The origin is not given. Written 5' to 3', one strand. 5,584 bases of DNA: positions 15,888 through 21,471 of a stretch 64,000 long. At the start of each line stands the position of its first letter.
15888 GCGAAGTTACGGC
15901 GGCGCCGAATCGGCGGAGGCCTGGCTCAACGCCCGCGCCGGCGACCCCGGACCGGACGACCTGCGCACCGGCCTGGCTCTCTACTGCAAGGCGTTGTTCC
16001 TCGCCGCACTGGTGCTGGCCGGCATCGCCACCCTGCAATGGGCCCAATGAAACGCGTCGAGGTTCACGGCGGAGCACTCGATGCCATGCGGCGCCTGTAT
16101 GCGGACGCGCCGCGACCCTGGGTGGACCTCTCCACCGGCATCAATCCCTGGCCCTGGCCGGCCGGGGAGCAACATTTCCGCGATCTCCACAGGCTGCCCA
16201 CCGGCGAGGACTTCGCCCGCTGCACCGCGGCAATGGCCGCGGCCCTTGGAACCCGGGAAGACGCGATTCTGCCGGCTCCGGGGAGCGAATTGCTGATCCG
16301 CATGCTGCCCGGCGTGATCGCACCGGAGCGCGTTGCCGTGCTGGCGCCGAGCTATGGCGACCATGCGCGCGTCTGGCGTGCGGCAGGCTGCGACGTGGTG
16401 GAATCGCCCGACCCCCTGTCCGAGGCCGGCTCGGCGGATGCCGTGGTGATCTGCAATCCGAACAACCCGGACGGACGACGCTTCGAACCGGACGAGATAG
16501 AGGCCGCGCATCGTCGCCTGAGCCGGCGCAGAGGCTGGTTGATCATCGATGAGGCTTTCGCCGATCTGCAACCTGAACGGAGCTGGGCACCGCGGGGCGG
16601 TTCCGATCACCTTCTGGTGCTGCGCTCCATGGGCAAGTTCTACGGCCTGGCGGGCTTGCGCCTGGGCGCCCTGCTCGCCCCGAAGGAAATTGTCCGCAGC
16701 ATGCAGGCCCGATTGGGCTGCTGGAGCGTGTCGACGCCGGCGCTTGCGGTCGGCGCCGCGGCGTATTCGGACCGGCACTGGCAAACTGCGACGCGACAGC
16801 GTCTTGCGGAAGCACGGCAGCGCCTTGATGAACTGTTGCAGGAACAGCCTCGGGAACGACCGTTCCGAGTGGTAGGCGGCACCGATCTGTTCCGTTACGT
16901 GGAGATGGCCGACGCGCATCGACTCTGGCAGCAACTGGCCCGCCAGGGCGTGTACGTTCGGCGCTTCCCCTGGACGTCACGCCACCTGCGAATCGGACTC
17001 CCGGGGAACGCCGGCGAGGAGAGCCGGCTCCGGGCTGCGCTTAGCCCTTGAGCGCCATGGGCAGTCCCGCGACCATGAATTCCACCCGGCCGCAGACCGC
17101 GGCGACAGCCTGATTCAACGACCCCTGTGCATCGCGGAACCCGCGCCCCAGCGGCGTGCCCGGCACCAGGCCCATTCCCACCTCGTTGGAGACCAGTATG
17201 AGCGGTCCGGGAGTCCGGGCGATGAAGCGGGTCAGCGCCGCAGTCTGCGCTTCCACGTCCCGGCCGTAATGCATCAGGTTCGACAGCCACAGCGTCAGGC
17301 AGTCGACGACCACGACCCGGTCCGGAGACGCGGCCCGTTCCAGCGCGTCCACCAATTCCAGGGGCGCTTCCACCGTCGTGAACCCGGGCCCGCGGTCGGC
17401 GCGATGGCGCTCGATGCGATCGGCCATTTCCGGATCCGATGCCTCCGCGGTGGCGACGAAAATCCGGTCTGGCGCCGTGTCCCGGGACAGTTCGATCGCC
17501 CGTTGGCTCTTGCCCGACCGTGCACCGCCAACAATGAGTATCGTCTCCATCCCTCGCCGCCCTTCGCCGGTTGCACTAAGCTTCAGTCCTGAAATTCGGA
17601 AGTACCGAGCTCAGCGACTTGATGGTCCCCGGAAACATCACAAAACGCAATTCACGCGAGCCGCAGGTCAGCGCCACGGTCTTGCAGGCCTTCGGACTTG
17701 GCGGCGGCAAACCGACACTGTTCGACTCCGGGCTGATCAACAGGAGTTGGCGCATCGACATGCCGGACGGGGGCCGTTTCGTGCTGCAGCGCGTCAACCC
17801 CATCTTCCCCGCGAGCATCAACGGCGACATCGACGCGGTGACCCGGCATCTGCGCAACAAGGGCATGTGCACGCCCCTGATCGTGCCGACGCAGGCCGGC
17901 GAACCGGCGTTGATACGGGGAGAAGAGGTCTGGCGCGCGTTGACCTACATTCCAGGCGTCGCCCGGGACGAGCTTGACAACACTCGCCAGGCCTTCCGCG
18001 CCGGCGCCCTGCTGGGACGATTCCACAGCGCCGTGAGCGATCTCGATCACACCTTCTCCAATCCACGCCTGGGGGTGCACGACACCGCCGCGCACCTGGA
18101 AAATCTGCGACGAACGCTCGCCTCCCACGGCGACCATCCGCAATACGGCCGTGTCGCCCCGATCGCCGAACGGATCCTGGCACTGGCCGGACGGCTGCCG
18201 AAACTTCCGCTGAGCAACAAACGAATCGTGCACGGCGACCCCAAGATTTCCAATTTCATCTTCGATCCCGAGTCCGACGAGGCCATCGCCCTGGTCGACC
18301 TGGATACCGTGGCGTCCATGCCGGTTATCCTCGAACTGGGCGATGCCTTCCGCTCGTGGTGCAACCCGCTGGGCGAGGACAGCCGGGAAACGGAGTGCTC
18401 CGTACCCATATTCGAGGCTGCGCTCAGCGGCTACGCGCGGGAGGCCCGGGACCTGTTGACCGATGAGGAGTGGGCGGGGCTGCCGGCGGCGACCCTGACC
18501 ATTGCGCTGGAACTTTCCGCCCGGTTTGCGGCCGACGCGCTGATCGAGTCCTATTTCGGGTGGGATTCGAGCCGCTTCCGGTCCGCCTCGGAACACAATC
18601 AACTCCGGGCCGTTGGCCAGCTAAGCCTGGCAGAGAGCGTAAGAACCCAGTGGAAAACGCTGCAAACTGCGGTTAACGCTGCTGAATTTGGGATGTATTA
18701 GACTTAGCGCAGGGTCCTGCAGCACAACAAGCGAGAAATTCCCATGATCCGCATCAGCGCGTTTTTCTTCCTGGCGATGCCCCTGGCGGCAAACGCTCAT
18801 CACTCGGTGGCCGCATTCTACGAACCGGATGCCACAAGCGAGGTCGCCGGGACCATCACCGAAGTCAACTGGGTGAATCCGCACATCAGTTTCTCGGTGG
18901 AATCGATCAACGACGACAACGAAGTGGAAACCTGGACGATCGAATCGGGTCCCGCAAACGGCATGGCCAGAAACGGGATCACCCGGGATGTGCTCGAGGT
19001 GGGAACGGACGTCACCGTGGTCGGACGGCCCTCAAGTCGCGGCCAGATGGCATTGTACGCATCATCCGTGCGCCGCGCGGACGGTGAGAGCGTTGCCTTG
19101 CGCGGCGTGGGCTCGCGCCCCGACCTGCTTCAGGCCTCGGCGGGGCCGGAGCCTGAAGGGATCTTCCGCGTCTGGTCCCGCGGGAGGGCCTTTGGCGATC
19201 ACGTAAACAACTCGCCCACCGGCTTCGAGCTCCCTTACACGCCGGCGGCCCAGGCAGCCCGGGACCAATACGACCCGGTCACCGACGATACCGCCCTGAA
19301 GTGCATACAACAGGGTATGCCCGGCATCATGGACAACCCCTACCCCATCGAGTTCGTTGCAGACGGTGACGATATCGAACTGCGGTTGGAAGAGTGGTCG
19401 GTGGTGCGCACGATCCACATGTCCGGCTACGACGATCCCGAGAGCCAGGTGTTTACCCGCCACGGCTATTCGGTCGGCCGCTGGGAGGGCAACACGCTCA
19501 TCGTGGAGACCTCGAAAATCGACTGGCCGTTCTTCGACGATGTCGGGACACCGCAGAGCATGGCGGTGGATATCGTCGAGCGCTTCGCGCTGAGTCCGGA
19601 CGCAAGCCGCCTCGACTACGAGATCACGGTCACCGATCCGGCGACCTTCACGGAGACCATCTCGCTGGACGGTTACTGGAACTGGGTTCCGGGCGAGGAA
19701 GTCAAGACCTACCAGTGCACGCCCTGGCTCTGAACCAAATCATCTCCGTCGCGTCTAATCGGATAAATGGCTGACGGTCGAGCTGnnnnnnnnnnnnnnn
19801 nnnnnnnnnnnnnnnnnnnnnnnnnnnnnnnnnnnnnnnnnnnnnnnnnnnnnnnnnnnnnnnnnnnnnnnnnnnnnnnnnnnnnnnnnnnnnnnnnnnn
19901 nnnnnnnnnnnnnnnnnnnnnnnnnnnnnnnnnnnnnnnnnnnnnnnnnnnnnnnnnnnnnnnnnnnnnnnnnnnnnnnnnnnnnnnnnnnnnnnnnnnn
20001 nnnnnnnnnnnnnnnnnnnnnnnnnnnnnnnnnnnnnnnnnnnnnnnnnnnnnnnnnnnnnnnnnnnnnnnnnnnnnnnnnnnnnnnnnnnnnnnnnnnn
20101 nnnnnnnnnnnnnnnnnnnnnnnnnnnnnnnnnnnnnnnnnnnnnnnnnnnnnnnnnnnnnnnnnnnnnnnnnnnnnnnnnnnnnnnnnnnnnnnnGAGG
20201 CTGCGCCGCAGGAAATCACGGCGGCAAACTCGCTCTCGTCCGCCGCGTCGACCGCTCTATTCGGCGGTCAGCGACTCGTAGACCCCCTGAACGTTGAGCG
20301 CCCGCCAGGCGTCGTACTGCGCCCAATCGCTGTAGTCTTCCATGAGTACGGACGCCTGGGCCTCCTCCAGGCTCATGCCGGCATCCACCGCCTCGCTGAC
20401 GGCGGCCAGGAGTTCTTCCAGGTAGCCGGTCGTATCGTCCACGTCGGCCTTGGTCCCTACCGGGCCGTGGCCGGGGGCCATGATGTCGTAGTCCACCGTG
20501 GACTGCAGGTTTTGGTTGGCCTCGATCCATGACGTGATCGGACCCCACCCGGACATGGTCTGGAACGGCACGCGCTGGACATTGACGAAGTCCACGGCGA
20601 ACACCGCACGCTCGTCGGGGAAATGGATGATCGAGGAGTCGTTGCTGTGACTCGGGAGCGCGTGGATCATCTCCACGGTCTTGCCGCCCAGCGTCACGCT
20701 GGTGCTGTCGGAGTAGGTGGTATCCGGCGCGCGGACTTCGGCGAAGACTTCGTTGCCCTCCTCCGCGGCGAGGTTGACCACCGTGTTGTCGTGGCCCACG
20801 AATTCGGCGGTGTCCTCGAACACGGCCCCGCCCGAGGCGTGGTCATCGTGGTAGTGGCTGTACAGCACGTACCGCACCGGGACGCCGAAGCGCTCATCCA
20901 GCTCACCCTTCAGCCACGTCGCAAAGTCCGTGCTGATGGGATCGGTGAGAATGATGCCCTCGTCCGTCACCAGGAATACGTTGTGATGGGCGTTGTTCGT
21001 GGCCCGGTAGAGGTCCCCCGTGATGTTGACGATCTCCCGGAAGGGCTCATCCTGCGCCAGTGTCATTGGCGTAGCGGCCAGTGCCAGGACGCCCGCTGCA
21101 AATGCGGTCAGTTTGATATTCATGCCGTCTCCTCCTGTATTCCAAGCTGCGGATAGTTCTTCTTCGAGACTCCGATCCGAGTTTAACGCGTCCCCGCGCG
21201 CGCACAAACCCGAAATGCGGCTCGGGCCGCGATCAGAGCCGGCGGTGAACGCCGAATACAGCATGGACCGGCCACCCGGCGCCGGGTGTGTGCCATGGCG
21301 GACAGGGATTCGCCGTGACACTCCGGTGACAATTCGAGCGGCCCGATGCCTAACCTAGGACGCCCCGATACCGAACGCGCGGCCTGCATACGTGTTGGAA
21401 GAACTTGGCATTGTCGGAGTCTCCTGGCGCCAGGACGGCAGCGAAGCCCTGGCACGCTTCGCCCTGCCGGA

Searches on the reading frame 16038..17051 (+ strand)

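Call 51: search_protein_families(library=pfam, proteins=[window:16038-17051:+], max_evalue=0.00001)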
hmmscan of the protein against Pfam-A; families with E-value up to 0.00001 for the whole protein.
window:16038-17051:+ (337 aa): 1 family
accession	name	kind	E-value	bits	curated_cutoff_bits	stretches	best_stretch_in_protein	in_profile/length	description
PF00155.27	Aminotran_1_2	-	7e-38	131.2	19.7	1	46-322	31-347/361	Aminotransferase class I and II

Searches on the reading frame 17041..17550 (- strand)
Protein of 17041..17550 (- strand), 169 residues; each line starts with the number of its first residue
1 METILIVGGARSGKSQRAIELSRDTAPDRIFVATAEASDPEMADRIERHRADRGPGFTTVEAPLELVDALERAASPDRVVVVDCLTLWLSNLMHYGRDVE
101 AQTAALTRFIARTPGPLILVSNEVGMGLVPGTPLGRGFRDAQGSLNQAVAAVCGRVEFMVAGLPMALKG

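Call 51: search_protein_families(library=pfam, proteins=[window:17041-17550:-], max_evalue=0.00001)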
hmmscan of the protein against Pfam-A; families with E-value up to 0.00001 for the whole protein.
window:17041-17550:- (169 aa): 1 family
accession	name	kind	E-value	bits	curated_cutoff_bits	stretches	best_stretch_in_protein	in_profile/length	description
PF02283.22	CobU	-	9.3e-56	188.4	27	1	4-167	1-168/168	Cobinamide kinase / cobinamide phosphate guanyltransferase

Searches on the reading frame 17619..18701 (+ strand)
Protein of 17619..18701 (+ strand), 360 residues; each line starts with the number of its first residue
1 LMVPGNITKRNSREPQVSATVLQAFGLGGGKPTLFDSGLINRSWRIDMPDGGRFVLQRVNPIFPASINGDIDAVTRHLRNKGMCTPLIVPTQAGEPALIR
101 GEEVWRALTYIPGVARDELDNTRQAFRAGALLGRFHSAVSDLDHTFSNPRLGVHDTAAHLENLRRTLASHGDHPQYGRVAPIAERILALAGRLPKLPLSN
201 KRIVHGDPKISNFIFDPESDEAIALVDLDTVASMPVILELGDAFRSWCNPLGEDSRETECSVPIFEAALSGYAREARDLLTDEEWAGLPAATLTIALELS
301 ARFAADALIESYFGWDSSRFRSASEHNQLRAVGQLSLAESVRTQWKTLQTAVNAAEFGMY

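Call 51: search_protein_families(library=pfam, proteins=[window:17619-18701:+], max_evalue=0.00001)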
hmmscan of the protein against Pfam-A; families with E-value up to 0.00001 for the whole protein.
window:17619-18701:+ (360 aa): 1 family
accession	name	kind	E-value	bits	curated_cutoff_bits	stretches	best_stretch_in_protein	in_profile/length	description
PF01636.29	APH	-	2.1e-22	80.5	23.2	1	34-258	4-224/239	Phosphotransferase enzyme family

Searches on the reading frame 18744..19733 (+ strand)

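Call 51: search_protein_families(library=pfam, proteins=[window:18744-19733:+], max_evalue=0.00001)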
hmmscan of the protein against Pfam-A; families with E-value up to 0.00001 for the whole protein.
window:18744-19733:+ (329 aa): 1 family
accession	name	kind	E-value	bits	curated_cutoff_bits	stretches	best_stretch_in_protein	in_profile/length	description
PF19649.4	DUF6152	-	2.4e-19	69.6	27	1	12-101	5-93/98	Family of unknown function (DUF6152)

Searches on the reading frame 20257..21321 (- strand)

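Call 51: search_protein_families(library=pfam, proteins=[window:20257-21321:-], max_evalue=0.00001)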
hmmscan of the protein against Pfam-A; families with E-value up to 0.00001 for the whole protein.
window:20257-21321:- (354 aa): 1 family
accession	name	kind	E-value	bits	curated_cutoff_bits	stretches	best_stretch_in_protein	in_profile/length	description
PF00753.33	Lactamase_B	-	9.5e-08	32.6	22.7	1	113-248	6-153/196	Metallo-beta-lactamase superfamily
